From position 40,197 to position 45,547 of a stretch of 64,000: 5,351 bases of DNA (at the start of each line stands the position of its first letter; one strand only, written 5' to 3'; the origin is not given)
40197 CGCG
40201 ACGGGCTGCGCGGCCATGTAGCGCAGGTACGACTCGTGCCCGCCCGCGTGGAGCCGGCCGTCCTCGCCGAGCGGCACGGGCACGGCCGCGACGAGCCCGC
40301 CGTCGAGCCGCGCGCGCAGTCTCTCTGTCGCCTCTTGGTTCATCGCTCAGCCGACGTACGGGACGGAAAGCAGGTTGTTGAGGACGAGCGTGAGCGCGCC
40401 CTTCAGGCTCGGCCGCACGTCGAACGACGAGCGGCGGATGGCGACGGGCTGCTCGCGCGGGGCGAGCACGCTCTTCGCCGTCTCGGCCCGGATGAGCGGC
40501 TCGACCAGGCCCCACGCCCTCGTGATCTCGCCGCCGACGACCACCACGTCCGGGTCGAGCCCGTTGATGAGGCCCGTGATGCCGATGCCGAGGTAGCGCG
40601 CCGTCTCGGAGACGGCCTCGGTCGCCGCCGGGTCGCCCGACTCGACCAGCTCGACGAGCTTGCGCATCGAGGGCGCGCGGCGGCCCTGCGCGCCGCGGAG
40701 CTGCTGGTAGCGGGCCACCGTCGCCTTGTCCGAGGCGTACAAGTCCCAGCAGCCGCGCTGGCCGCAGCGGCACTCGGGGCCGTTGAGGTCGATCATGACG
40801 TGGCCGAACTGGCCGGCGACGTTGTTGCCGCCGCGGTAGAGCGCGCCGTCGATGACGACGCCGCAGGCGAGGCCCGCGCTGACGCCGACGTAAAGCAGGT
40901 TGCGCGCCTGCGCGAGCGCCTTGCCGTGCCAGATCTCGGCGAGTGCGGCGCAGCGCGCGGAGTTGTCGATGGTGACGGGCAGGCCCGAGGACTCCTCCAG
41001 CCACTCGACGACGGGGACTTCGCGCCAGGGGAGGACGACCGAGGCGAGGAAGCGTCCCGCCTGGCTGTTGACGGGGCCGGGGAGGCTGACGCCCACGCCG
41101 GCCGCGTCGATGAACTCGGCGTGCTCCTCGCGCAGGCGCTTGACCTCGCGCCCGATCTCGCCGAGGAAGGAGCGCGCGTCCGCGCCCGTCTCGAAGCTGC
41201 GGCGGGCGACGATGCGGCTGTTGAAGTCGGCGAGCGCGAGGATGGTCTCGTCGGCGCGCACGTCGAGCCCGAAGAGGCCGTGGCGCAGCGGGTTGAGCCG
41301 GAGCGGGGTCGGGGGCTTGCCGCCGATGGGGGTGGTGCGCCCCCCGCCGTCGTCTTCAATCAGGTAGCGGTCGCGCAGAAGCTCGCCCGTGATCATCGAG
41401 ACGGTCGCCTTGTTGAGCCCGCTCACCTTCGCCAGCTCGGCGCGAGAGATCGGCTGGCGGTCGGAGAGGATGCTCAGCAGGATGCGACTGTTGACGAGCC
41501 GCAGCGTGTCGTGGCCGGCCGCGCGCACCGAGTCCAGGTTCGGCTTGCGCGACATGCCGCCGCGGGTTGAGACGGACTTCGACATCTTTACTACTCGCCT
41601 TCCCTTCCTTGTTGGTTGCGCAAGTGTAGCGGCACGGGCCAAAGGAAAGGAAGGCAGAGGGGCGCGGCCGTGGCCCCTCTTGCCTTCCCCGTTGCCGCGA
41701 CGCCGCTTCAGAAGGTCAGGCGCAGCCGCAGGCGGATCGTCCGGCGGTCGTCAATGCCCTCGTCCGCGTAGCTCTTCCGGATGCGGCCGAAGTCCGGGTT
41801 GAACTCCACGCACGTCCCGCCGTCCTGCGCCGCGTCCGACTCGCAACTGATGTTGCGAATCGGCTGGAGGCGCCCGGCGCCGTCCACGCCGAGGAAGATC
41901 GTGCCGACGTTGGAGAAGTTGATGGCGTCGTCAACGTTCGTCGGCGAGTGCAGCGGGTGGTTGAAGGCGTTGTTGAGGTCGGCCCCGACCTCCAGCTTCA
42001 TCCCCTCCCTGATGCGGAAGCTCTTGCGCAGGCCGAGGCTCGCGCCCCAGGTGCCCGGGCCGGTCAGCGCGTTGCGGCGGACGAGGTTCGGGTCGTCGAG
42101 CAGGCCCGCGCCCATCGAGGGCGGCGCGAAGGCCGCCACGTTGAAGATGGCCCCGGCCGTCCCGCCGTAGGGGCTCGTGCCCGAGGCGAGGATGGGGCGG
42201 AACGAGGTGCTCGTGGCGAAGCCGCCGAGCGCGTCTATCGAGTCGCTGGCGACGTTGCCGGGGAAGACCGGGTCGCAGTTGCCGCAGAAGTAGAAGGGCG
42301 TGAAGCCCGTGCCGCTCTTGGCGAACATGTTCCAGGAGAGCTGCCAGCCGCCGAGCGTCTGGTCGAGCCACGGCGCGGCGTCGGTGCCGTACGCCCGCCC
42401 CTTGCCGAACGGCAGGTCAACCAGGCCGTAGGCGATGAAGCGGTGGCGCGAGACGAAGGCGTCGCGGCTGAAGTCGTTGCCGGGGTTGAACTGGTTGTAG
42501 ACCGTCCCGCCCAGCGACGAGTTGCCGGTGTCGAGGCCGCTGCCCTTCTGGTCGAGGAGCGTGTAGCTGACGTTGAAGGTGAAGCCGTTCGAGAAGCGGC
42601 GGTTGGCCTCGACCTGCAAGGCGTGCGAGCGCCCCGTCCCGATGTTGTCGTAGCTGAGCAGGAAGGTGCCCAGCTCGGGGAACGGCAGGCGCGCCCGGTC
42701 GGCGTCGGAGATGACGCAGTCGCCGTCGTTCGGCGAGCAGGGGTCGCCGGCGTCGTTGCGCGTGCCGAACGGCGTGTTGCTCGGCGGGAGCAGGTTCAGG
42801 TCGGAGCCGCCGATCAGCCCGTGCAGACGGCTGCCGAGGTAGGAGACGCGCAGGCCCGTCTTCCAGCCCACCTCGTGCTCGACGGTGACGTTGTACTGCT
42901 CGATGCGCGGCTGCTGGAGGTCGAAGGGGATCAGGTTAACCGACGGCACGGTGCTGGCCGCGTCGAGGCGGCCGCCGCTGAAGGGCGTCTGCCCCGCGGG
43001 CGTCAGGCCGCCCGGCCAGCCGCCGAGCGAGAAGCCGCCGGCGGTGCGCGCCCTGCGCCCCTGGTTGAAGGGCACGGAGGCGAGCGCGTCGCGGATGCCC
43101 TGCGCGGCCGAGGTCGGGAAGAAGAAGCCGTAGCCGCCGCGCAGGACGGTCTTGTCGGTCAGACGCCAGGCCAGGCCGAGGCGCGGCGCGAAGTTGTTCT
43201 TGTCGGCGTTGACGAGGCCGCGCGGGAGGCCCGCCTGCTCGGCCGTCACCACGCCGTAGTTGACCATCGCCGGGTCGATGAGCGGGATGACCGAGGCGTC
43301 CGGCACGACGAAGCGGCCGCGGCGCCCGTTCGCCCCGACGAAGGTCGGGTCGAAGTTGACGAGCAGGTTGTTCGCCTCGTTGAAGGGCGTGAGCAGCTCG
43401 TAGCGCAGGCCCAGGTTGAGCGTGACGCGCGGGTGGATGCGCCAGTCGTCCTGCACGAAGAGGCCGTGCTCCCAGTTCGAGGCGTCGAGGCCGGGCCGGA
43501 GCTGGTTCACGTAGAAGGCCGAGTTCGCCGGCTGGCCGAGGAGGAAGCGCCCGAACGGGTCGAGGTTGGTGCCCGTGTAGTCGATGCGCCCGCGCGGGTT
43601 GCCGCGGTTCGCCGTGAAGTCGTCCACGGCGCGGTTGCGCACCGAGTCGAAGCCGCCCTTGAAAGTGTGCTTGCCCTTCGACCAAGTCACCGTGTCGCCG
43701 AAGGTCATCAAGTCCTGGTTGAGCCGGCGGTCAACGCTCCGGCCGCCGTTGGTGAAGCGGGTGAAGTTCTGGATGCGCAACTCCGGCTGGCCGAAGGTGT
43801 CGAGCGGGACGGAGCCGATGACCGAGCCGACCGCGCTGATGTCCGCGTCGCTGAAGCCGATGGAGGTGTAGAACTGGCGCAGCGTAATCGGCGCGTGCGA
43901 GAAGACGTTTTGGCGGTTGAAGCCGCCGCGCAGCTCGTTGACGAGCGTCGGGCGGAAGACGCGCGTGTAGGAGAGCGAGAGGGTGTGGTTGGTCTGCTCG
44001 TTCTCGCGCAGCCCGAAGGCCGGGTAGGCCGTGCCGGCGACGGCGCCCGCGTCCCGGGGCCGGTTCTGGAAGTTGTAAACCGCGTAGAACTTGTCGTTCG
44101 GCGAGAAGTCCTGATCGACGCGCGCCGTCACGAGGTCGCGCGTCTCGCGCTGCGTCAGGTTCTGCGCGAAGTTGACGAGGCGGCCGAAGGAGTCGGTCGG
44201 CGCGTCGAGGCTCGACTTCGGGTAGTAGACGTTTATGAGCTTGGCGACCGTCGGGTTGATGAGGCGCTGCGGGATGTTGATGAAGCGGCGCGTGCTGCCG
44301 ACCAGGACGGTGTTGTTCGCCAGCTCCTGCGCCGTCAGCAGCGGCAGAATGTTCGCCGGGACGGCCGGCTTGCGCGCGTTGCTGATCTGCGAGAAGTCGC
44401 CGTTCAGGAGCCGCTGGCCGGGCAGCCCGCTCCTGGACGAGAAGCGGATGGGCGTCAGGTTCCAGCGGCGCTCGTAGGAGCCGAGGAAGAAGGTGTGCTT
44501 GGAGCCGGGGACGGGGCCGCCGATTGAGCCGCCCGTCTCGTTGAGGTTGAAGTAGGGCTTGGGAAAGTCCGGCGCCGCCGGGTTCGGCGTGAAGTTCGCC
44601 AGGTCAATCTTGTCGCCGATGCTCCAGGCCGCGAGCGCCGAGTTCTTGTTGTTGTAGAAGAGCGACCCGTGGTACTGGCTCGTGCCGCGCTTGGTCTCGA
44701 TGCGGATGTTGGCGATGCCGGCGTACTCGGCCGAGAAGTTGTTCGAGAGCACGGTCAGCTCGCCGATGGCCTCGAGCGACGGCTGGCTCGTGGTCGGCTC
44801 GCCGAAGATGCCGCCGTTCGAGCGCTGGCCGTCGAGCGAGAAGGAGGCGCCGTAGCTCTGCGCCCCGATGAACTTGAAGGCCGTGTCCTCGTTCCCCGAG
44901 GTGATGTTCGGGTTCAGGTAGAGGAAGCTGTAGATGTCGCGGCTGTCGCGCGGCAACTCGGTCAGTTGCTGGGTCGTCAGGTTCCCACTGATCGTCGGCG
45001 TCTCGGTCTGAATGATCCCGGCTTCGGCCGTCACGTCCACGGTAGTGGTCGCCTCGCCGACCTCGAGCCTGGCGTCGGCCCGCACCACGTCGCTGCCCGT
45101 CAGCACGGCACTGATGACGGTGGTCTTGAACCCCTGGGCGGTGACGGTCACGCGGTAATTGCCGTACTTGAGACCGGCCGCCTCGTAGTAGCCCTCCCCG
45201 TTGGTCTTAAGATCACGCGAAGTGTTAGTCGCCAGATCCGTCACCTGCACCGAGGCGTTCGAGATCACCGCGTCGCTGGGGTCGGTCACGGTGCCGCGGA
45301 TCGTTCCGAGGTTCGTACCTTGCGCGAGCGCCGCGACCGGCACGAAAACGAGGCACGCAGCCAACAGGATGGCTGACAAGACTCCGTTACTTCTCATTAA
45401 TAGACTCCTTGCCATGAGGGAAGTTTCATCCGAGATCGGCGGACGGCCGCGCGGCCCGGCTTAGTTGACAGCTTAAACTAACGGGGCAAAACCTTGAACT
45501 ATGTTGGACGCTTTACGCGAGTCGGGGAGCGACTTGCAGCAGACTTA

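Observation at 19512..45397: Sixteen-gene, roughly 26-kb co-directional operon built mostly from uncharacterised enzyme families (main candidate for an undescribed catabolic system)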

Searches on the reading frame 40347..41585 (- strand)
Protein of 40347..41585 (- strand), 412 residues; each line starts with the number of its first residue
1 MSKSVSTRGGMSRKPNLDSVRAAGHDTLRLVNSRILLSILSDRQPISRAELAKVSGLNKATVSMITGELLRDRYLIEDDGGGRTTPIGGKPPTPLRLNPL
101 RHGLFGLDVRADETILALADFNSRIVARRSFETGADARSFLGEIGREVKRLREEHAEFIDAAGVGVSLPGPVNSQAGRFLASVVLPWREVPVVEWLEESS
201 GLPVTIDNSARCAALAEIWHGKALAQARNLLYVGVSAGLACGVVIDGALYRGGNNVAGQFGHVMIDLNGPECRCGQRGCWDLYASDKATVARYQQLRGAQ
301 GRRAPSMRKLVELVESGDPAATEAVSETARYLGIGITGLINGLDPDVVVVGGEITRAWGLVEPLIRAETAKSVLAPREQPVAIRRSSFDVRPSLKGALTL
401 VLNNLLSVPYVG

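Call 4: search_protein_families(library=pfam, proteins=[window:40347-41585:-], max_evalue=0.01)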
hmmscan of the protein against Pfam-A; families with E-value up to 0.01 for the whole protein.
window:40347-41585:- (412 aa): 5 families
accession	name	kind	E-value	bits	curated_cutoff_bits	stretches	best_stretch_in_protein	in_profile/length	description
PF00480.26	ROK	-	1.5e-56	192.6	22.9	1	106-402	3-292/294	ROK family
PF12802.13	MarR_2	-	0.00034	21.2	27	1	36-83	10-60/61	MarR family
PF09339.16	HTH_IclR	-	0.0015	18.7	22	1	34-76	7-49/52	IclR helix-turn-helix domain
PF01047.28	MarR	-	0.0049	17.2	24.6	0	36-70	8-42/59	MarR family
PF13412.12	HTH_24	-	0.007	16.4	21.9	0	36-74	8-46/48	Winged helix-turn-helix DNA-binding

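Call 6: search_protein_families(library=ncbifam, proteins=[window:40347-41585:-], max_evalue=0.001)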
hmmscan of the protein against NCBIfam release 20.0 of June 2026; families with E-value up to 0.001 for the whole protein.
window:40347-41585:- (412 aa): 12 families
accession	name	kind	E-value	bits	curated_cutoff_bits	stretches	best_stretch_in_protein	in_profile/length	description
NF047937.1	TransRegNagC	equivalog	2.5e-42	145.5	650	1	26-406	6-388/399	DNA-binding transcriptional regulator NagC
TIGR00744.1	ROK_glcA_fam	subfamily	9.8e-38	130.2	260.35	1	160-405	57-312/318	ROK family glucokinase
NF049930.1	TransRegMlc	equivalog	9.6e-37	127.2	530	1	24-402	8-390/405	sugar metabolism global transcriptional regulator Mlc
NF003461.0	PRK05082.1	subfamily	2.7e-28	99.2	283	1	116-365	15-254/291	N-acetylmannosamine kinase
NF047821.1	NactlManKinNanK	equivalog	1.1e-27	97.3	450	1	117-363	16-252/288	N-acetylmannosamine kinase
NF009835.0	PRK13310.1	equivalog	6.1e-26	91.4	380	1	105-402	3-301/303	N-acetylglucosamine kinase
NF045551.1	GK_Pyrobac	equivalog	1.3e-25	90.4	500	1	105-368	3-250/294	ATP-dependent glucokinase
NF042998.1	bglucokin_BglK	equivalog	2.6e-22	79.4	550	1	159-363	52-253/291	beta-glucoside kinase BglK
NF007108.0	PRK09557.1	equivalog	8.8e-22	77.8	443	1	136-362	36-263/303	fructokinase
NF007251.0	PRK09698.1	equivalog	2.4e-19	69.7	253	1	105-400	9-295/304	allose kinase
NF009836.0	PRK13311.1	equivalog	1.1e-11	44.4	551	1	106-296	4-201/256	N-acetyl-D-glucosamine kinase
NF045942.1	PolPhglucPhase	equivalog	9.2e-10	38.7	250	1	160-272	55-163/242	polyphosphate--glucose phosphotransferase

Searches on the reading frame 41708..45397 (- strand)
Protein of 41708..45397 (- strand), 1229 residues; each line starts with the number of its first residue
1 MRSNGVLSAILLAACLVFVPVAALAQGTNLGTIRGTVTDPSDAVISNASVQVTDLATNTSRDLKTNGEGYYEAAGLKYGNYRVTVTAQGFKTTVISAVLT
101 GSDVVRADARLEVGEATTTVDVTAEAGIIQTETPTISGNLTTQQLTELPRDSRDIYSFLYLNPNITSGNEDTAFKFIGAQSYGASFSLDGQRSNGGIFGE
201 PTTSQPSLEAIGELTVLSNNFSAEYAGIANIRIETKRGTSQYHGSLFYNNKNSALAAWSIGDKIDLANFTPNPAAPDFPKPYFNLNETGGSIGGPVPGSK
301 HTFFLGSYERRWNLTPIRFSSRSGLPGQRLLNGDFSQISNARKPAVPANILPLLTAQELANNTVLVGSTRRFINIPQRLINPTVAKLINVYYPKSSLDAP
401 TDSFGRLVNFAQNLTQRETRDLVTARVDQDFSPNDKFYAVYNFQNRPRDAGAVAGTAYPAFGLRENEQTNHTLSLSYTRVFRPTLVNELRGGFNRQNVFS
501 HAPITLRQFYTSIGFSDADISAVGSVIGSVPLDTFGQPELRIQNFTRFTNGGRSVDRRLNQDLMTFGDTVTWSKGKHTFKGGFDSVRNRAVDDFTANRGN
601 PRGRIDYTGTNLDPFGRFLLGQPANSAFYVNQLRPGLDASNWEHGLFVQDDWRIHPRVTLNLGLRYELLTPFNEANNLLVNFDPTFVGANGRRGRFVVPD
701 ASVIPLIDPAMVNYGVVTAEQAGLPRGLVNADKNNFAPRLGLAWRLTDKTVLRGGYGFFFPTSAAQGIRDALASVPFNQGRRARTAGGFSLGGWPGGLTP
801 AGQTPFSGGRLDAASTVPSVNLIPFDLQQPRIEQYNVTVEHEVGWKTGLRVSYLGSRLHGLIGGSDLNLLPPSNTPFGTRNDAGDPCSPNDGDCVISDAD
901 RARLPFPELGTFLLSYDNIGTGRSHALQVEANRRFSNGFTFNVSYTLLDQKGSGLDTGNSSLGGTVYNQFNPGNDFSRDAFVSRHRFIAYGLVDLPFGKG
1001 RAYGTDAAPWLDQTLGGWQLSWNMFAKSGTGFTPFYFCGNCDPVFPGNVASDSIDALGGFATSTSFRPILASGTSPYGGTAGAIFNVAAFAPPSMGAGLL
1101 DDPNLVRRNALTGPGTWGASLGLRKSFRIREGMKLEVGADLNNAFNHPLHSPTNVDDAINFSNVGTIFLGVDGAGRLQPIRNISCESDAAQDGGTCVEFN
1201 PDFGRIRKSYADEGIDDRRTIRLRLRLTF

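Call 4: search_protein_families(library=pfam, proteins=[window:41708-45397:-], max_evalue=0.01)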
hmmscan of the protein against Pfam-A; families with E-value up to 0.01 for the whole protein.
window:41708-45397:- (1229 aa): 6 families
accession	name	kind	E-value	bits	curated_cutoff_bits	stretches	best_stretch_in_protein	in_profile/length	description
PF25183.1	OMP_b-brl_4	-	3e-157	525.9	30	1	235-1167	2-827/838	Outer membrane beta barrel domain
PF13620.12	CarboxypepD_reg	-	3.5e-17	63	32.3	1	32-111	1-81/82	Carboxypeptidase regulatory-like domain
PF00593.30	TonB_dep_Rec_b-barrel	-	4.4e-06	27.3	27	1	430-1019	27-385/436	TonB dependent receptor-like, beta-barrel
PF13715.12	CarbopepD_reg_2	-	5.1e-06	26.9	32.2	1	33-102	1-67/88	CarboxypepD_reg-like domain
PF17210.9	SdrD_B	-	0.00044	20.8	29.7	1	37-110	16-88/112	SdrD B-like domain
PF02369.22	Big_1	-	0.0055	17.2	34.9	1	19-89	7-82/93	Bacterial Ig-like domain (group 1)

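Call 6: search_protein_families(library=ncbifam, proteins=[window:41708-45397:-], max_evalue=0.001)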
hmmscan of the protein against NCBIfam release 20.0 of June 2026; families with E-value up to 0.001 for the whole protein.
window:41708-45397:- (1229 aa): 0 families
